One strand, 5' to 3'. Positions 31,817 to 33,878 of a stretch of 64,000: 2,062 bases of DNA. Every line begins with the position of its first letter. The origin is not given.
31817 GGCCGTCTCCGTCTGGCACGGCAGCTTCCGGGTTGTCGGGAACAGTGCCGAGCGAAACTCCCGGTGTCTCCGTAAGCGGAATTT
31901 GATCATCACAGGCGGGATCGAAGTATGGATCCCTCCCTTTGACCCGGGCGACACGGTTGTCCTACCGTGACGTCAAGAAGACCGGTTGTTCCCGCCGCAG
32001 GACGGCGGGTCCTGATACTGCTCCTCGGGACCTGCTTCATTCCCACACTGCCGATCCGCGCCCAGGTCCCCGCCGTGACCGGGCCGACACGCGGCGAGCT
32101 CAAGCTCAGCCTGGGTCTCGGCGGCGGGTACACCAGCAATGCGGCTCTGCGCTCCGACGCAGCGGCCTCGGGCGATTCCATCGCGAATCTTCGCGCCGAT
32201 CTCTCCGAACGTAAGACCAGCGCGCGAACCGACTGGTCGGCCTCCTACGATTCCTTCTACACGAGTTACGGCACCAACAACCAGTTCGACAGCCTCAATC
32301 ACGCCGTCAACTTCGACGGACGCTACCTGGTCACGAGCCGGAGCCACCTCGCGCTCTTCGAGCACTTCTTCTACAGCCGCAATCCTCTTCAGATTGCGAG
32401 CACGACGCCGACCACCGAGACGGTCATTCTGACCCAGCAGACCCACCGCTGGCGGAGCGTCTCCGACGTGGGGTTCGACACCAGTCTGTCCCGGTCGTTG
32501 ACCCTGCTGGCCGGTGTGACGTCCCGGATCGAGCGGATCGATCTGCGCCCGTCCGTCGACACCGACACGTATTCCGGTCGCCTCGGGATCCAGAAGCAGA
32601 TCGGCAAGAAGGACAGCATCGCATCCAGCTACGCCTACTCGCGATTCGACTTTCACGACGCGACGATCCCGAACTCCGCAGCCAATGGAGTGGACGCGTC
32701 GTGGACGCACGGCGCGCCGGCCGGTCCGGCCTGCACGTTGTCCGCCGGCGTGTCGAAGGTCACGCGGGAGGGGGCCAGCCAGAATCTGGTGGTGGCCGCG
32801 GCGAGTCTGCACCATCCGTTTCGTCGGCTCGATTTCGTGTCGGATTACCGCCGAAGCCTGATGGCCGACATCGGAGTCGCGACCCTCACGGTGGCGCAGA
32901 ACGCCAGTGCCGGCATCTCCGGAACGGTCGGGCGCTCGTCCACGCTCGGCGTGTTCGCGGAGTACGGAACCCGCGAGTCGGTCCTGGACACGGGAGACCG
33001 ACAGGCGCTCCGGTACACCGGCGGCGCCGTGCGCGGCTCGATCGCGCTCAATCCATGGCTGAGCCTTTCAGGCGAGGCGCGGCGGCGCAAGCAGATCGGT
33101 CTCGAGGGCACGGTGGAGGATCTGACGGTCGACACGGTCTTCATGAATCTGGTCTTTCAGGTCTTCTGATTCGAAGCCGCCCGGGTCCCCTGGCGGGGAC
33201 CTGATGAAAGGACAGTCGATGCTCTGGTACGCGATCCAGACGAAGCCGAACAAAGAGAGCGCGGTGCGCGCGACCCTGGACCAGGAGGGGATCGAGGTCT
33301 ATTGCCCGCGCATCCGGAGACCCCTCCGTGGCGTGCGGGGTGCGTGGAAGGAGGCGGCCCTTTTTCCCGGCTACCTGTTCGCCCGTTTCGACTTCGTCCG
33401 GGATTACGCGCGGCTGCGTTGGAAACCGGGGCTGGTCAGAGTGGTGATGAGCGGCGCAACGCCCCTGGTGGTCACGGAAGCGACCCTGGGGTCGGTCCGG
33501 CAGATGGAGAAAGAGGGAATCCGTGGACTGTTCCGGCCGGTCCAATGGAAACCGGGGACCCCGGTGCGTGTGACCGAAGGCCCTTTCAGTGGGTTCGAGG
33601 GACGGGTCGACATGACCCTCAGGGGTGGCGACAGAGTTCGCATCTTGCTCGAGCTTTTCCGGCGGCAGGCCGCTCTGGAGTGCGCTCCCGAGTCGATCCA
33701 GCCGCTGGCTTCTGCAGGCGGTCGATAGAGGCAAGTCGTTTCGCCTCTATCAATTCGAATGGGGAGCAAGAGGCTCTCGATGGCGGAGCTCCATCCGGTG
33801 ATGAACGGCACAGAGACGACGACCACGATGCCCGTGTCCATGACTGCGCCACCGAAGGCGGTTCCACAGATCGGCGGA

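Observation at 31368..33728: Low-GC structured leader with a consensus sigma-70 promoter upstream of an OM protein and a RfaH/UpxY-like antiterminator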

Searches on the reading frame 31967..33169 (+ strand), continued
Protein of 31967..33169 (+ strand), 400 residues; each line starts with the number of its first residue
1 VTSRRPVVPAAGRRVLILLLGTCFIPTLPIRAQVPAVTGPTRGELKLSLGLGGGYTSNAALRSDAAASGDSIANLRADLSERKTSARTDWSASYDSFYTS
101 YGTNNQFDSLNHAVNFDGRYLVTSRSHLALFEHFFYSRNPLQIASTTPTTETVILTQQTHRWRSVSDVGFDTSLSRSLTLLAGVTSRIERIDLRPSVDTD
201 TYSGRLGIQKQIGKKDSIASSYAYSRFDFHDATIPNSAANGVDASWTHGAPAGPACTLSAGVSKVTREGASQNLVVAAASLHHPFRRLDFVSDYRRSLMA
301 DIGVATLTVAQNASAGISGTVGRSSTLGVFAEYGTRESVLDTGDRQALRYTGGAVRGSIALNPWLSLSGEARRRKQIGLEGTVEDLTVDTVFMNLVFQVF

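Call 73: list_cluster_members(proteins=[P0001, P0038])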
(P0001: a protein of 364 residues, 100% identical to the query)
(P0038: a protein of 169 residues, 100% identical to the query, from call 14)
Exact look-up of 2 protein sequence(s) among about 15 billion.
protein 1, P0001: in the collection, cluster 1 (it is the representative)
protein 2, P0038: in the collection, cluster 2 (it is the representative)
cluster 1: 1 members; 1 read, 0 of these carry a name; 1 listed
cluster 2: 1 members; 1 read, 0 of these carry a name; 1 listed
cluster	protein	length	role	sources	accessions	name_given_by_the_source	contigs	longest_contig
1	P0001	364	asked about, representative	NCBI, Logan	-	-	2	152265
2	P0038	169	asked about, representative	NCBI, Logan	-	-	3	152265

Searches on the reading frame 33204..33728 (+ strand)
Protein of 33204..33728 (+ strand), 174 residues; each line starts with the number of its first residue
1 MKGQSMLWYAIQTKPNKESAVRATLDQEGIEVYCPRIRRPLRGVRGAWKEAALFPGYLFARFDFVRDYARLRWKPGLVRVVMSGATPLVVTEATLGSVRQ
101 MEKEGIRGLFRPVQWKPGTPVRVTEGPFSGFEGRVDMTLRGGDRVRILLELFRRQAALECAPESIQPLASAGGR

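Call 8: search_protein_families(library=pfam, proteins=[window:33204-33728:+], max_evalue=0.01)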
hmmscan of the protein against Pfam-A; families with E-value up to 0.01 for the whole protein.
window:33204-33728:+ (174 aa): 2 families
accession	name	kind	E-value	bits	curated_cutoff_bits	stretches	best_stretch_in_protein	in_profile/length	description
PF02357.24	NusG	-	9.9e-15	55.3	22.2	1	7-94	2-88/93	Transcription termination factor nusG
PF00467.35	KOW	-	0.00053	20.2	22.3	1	121-147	5-31/32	KOW motif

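Call 9: search_protein_families(library=ncbifam, proteins=[window:33204-33728:+], max_evalue=0.01)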
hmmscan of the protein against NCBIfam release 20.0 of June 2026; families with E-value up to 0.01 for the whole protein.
window:33204-33728:+ (174 aa): 6 families
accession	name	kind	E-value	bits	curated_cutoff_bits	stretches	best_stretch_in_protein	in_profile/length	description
NF033644.1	antiterm_UpxY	subfamily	2.9e-20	72.9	100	1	8-159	1-158/164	UpxY family transcription antiterminator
TIGR01955.1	RfaH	equivalog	3.9e-20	72.4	144.5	1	8-162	1-155/159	transcription/translation regulatory transformer protein RfaH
TIGR00922.1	nusG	equivalog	2.5e-14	53.5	135.7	1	8-159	1-163/172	transcription termination/antitermination protein NusG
NF006534.0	PRK09014.1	equivalog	1.2e-12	48.1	124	1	8-156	4-150/162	transcription/translation regulatory transformer protein RfaH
NF033641.1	antiterm_LoaP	exception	7.1e-11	42.5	125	1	8-164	1-163/166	antiterminator LoaP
TIGR01956.2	NusG_myco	equivalog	0.00024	20.8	150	0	114-166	185-237/239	transcription termination/antitermination protein NusG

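Call 14: find_homologous_proteins(query=window:33204-33728:+, max_evalue=0.00001)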
Query window:33204-33728:+ (174 aa): 91 proteins with E <= 0.00001 among 186 candidates.
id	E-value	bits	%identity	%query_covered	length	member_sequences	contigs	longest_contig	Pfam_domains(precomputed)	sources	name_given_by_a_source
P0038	7.9e-108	376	100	97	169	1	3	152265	PF02357.25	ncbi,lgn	-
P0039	6.9e-94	330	86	100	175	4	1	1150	PF00467.36,PF02357.25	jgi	-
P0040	2.4e-93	329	88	97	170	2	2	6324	PF02357.25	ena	-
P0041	1.0e-87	310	81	100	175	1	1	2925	PF02357.25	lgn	-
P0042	9.2e-85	301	80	97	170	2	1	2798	PF00467.36,PF02357.25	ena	-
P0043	2.7e-83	296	78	97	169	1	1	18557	PF02357.25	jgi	jgi:transcriptional antiterminator RfaH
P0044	2.8e-83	296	78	99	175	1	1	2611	PF02357.25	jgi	-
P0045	2.9e-83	296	77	97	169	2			PF02357.25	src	-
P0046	9.4e-83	294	79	97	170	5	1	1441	PF02357.25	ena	-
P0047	1.4e-81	290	79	97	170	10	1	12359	PF02357.25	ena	-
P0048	2.2e-81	290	79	97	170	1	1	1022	PF00467.36,PF02357.25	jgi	-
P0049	2.7e-81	289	79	97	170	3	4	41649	PF00467.36,PF02357.25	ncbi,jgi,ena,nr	ncbi:MAG: hypothetical protein DMF51_16540 [Acidobacteria bacterium]|nr:MAG: hypothetical protein DM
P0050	8.6e-81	288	76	97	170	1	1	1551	PF02357.25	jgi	jgi:transcription antitermination factor NusG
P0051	3.8e-80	286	77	95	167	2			PF02357.25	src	-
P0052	5.4e-80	285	77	97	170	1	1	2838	PF02357.25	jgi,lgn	-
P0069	2.2e-69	251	71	97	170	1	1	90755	PF02357.25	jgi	jgi:transcriptional antiterminator RfaH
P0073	4.2e-68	246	70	96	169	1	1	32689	PF02357.25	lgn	-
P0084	2.0e-54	202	59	94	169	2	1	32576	PF02357.25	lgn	-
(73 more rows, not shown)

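Call 63: find_encoding_contigs(protein=P0069, flank=4000, max_places=1)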
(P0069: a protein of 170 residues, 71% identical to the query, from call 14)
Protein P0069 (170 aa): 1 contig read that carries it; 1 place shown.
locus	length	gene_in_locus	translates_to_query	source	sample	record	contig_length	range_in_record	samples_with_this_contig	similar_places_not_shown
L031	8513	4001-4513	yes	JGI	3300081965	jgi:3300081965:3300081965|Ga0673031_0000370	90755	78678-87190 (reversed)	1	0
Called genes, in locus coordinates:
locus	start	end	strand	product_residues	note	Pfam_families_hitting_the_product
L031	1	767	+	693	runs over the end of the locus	PF16889:Hepar_II_III_N, PF07940:Hepar_II_III_C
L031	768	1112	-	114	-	PF10066:DUF2304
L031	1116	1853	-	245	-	PF00535:Glycos_transf_2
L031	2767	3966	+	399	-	-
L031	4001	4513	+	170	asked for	PF02357:NusG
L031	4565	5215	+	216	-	-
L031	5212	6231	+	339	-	PF01636:APH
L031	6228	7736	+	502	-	PF01943:Polysacc_synt, PF01554:MatE (faint), PF13440:Polysacc_synt_3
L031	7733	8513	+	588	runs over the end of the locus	-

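Call 64: find_encoding_contigs(protein=P0073, flank=4000, max_places=1)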
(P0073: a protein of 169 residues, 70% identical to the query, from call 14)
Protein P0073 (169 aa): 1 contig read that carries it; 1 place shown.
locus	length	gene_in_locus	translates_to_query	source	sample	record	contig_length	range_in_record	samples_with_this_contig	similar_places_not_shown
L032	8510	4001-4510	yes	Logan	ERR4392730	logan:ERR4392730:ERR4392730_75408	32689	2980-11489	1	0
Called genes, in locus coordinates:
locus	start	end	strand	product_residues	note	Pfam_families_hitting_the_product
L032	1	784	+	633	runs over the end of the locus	PF00246:Peptidase_M14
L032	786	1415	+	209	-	PF05995:CDO_I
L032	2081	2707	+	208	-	PF02563:Poly_export, PF10531:SLBB, PF22461:SLBB_2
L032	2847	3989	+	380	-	-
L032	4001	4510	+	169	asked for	PF02357:NusG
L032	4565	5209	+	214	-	-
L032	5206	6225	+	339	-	-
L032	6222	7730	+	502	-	PF13440:Polysacc_synt_3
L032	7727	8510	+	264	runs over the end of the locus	PF01522:Polysacc_deac_1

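Call 65: find_encoding_contigs(protein=P0084, flank=4000, max_places=1)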
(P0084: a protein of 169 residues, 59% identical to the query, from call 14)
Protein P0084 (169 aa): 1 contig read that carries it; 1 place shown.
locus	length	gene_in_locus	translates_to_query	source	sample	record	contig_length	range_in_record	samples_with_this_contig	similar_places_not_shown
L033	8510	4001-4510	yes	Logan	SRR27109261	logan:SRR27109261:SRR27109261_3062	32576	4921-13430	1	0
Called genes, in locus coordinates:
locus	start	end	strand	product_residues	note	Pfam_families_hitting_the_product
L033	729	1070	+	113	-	PF00072:Response_reg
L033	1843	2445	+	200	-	PF02563:Poly_export, PF10531:SLBB, PF22461:SLBB_2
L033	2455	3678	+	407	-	-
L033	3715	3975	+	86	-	PF12728:HTH_17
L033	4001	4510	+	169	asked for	PF02357:NusG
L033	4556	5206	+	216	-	-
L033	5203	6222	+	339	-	PF01636:APH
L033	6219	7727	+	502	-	PF01943:Polysacc_synt (weak), PF13440:Polysacc_synt_3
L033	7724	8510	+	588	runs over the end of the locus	-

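Call 66: find_encoding_contigs(protein=P0049, flank=4000, max_places=1)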
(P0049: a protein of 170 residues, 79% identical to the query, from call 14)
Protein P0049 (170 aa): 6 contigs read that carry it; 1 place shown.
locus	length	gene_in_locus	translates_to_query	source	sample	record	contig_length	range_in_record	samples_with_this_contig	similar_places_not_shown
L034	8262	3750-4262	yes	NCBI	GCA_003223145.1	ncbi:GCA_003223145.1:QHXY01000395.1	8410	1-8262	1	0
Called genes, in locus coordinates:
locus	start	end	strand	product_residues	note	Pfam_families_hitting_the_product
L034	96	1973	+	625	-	PF16889:Hepar_II_III_N, PF07940:Hepar_II_III_C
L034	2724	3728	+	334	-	-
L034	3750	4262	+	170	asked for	PF02357:NusG, PF00467:KOW (weak)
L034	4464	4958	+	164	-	-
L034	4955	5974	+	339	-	PF01636:APH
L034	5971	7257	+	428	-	-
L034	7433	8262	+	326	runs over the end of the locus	?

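Call 68: predict_structure(alignment_id=A3)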
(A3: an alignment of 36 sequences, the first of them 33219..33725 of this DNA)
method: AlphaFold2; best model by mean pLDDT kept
length: 169 residues; sequences in the alignment: 36
mean_pLDDT: 78.3   pTM: 0.59
mean pLDDT of the five models: 78.3, 76.8, 75.5, 70.1, 68.4
residues with pLDDT >= 90: 54; 70-90: 76; 50-70: 27; < 50: 12
segments of 3 or more residues with pLDDT < 50: 102-107, 166-169
pLDDT, mean of each block of 10 residues (from residue 1): 92 93 93 74 79 94 93 90 89 78 48 79 76 62 58 73 57
secondary structure, 60 per line:
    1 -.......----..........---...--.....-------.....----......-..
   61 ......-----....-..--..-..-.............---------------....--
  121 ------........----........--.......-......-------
elements in order: E2-8 H13-22 E26-28 E31-35 E43-47 E52-57 H59-66 E72-75 H87-99 E115-118 E127-134 E139-146 E149-155 E160-162

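Call 74: search_solved_structures(query=A3, max_evalue=0.001)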
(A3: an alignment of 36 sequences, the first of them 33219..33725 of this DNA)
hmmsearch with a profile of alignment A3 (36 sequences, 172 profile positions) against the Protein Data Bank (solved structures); distinct sequences matched with E-value up to 0.001: 43.
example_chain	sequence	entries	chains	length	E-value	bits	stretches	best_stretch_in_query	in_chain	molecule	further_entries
2oug_A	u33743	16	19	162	1.1e-25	93.5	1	2-162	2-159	Transcriptional activator rfaH | Transcription antitermination protein RfaH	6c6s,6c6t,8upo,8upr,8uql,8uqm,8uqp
5ond_A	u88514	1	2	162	1.1e-25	93.5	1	2-161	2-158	Transcription antitermination protein RfaH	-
8pen_P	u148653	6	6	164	1.1e-25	93.5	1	2-162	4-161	Transcription antitermination protein RfaH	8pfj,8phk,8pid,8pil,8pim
8pfg_P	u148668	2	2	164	1.9e-24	89.5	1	2-162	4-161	Transcription antitermination protein RfaH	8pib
1m1g_A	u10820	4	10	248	8.5e-20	74.3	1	35-163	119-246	Transcription antitermination protein nusG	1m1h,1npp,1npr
8f5g_A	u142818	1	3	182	2.4e-18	69.6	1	1-169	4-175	Transcription termination/antitermination protein NusG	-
2lq8_A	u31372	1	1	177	2.4e-18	69.6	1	2-163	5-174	Transcription antitermination protein nusG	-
9w0n_7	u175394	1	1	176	8.7e-18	67.8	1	2-163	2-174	Transcription termination/antitermination protein NusG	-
6gov_G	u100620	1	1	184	8.9e-18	67.8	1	2-163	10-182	Transcription termination/antitermination protein NusG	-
2jvv_A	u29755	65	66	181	9.4e-18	67.7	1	2-163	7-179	Transcription antitermination protein nusG | Transcription termination/antitermination protein NusG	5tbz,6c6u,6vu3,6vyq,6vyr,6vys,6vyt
5ms0_F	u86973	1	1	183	9.6e-18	67.7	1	2-163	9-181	Transcription termination/antitermination protein NusG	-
6tqn_G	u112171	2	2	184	9.8e-18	67.6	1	2-163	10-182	Transcription termination/antitermination protein NusG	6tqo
6ztj_CF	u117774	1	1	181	1.3e-17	67.3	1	2-163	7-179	Transcription termination/antitermination protein NusG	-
9gux_Z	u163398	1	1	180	1.7e-17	66.9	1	2-163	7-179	Transcription termination/antitermination protein NusG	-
8ehq_G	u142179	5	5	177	2.1e-16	63.3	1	2-162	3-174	Transcription termination/antitermination protein NusG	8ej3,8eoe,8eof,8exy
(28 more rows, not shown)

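Call 76: fold_search(model_id=the predicted structure, library=pdb)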
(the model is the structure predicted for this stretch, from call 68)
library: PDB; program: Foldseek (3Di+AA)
matches with E <= 10: 1482; with E <= 0.001: 56
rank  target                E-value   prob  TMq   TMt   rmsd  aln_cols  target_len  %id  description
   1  9a56_B                3.0e-12  1.00  0.47  0.45  16.7       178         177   21  Integrative model of RPOB-NUSG by crosslinking MS and deep learning (released 2024-09-18)
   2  8phk_P                7.3e-11  1.00  0.53  0.55  14.5       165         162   25  fully recruited RfaH bound to E. coli transcription complex paused at ops site (released 2024-04-24)
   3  1m1g_A                2.0e-10  1.00  0.41  0.30  13.4       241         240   18  Crystal Structure of Aquifex aeolicus N-utilization substance G (NusG), Space Group P2(1) (released 2003-02-04)
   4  1m1g_B                2.6e-10  1.00  0.43  0.31  15.5       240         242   18  Crystal Structure of Aquifex aeolicus N-utilization substance G (NusG), Space Group P2(1) (released 2003-02-04)
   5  1m1g_C                3.6e-10  1.00  0.48  0.35  12.0       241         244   19  Crystal Structure of Aquifex aeolicus N-utilization substance G (NusG), Space Group P2(1) (released 2003-02-04)
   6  6c6s_D                4.8e-10  1.00  0.50  0.52  14.6       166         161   24  CryoEM structure of E.coli RNA polymerase elongation complex bound with RfaH (released 2018-07-25)
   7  1npp_B                6.8e-10  1.00  0.46  0.34  14.4       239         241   19  CRYSTAL STRUCTURE OF AQUIFEX AEOLICUS NUSG IN P2(1) (released 2003-03-11)
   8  1m1g_D                9.5e-10  1.00  0.41  0.30  15.2       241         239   18  Crystal Structure of Aquifex aeolicus N-utilization substance G (NusG), Space Group P2(1) (released 2003-02-04)
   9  1npp_C                1.1e-09  1.00  0.45  0.33  12.3       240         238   18  CRYSTAL STRUCTURE OF AQUIFEX AEOLICUS NUSG IN P2(1) (released 2003-03-11)
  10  6gov_G                2.2e-09  1.00  0.46  0.45  18.4       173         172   20  Structure of THE RNA POLYMERASE LAMBDA-BASED ANTITERMINATION COMPLEX (released 2019-02-13)
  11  6tqn_G                5.0e-09  1.00  0.45  0.43  15.6       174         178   18  rrn anti-termination complex without S4 (released 2020-08-05)
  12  2lq8_MODEL_1_A        7.0e-09  1.00  0.48  0.47   7.0       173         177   20  Domain interaction in Thermotoga maritima NusG (released 2013-01-23)
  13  1npp_D                1.6e-08  1.00  0.42  0.31  18.1       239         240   19  CRYSTAL STRUCTURE OF AQUIFEX AEOLICUS NUSG IN P2(1) (released 2003-03-11)
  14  6ztj_CF               2.9e-08  1.00  0.46  0.48  14.4       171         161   19  E. coli 70S-RNAP expressome complex in NusG-coupled state (38 nt intervening mRNA) (released 2020-09-16)
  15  6x7f_AB               4.9e-08  1.00  0.44  0.43  14.3       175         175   20  Cryo-EM structure of an Escherichia coli coupled transcription-translation complex B2 (TTC-B2) containing an mRNA wit (released 2020-09-02)
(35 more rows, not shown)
